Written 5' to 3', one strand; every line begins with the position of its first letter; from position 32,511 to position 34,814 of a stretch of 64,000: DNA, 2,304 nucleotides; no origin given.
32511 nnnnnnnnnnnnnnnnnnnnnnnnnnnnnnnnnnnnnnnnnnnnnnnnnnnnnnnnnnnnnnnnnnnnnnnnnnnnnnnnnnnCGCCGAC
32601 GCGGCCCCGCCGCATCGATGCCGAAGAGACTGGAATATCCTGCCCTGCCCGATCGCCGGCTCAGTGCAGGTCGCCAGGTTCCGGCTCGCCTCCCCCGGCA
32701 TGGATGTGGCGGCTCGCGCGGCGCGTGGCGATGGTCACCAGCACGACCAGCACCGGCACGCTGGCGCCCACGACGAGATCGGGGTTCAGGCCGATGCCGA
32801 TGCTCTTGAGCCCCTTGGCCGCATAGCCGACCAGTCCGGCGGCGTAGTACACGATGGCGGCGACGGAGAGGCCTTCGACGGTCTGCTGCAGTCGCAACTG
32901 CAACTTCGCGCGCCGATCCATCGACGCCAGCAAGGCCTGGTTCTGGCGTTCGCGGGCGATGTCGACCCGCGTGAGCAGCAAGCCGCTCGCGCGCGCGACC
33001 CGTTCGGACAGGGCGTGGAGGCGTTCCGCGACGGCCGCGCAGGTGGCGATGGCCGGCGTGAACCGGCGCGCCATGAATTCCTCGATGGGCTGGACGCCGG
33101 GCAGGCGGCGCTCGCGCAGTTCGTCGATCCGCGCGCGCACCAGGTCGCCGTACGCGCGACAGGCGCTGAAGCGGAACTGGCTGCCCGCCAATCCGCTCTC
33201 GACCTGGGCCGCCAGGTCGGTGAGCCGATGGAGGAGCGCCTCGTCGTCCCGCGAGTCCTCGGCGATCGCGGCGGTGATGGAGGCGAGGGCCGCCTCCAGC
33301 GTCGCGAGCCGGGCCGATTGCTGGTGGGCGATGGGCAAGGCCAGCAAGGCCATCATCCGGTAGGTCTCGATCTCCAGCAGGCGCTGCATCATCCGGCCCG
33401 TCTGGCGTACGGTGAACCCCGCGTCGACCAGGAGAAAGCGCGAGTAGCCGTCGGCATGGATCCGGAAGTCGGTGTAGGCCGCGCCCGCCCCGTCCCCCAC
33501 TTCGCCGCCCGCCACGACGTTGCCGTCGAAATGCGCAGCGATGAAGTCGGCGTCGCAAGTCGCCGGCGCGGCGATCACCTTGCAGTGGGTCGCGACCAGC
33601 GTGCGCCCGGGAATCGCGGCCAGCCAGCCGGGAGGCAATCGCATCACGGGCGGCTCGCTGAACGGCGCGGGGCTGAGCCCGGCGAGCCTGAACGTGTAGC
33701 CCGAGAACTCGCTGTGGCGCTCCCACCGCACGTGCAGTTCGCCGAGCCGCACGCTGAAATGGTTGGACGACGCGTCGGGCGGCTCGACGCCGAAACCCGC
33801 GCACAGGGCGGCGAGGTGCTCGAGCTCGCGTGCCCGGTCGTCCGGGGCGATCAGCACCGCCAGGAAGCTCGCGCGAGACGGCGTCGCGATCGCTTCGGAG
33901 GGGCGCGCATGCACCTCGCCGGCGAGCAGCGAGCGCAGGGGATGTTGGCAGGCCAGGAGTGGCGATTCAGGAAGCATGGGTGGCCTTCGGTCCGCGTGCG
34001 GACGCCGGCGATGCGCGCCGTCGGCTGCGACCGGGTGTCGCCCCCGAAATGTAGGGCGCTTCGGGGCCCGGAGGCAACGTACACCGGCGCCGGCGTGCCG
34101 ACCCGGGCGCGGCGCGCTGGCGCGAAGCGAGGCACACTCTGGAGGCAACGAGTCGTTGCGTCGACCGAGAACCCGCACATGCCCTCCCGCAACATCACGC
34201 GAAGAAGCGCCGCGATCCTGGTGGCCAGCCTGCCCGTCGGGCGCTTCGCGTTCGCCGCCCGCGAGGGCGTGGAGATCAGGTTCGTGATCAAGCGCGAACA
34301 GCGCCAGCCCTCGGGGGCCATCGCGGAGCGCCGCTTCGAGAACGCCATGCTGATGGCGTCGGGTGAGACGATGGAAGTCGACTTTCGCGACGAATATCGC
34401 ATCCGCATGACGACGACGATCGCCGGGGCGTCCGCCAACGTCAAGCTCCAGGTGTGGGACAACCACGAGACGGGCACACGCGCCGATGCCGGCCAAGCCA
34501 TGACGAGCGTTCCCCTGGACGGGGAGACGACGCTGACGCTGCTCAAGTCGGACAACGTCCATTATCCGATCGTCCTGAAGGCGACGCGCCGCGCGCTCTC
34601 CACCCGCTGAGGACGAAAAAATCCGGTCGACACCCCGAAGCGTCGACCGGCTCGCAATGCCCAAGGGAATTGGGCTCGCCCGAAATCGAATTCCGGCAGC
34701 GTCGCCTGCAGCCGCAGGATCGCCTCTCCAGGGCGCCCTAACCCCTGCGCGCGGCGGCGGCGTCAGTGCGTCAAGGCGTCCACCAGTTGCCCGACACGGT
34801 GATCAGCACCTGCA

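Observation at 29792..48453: TonB-dependent, ROK-regulated chitosan/glucosamine utilisation locus in a Gram-negative bacterium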

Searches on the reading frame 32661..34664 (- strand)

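Call 5: search_protein_families(library=pfam, proteins=[window:32661-34664:-])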
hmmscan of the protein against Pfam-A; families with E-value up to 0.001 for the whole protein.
window:32661-34664:- (667 aa): 1 family
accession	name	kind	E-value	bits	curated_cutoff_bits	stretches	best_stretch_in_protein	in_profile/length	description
PF11902.13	DUF3422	-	3.3e-161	537.6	25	1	240-653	2-417/418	Protein of unknown function (DUF3422)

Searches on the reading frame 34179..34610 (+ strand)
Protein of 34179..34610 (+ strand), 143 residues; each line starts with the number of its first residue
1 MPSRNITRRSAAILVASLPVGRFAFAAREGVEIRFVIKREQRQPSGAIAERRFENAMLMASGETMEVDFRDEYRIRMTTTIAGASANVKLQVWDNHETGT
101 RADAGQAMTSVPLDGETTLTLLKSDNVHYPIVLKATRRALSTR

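Call 78: search_protein_families(library=pfam, proteins=[window:34179-34610:+], max_evalue=10)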
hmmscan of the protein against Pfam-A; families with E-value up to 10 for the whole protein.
window:34179-34610:+ (143 aa): 2 families
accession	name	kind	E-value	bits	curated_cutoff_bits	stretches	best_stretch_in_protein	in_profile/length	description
PF12703.12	ptaRNA1_toxin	-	0.053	14.1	27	1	63-111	19-69/73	Toxin of toxin-antitoxin type 1 system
PF13603.12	tRNA-synt_1_2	-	0.081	12.8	25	1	23-71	126-175/185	Leucyl-tRNA synthetase, editing domain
